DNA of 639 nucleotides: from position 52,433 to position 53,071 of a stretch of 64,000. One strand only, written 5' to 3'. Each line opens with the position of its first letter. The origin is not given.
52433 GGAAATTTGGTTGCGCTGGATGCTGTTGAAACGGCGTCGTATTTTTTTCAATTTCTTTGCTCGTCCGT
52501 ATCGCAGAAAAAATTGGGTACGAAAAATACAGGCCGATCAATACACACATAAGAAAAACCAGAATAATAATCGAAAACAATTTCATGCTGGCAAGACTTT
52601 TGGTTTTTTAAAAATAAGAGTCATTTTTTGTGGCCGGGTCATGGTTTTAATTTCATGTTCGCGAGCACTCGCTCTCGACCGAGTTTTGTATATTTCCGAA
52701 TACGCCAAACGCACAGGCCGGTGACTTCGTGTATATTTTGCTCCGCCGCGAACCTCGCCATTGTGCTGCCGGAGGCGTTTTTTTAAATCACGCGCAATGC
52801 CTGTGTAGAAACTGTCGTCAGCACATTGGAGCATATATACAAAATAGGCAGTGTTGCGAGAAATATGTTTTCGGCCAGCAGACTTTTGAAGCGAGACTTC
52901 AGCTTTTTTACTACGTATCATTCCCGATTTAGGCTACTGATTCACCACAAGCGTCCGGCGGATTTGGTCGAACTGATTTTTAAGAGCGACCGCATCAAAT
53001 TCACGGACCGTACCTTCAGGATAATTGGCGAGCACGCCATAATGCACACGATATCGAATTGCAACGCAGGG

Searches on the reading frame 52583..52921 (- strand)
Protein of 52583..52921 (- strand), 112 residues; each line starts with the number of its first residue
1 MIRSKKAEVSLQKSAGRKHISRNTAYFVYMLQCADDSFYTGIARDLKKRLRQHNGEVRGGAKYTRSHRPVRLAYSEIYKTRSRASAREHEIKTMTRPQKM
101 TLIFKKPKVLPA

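Call 46: search_protein_families(library=pfam, proteins=[window:52583-52921:-], max_evalue=0.01)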
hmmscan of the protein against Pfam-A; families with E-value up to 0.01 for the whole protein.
window:52583-52921:- (112 aa): 1 family
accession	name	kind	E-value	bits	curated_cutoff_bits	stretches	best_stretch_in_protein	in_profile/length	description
PF01541.30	GIY-YIG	-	5.2e-17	62.4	22.6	1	26-99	2-76/78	GIY-YIG catalytic domain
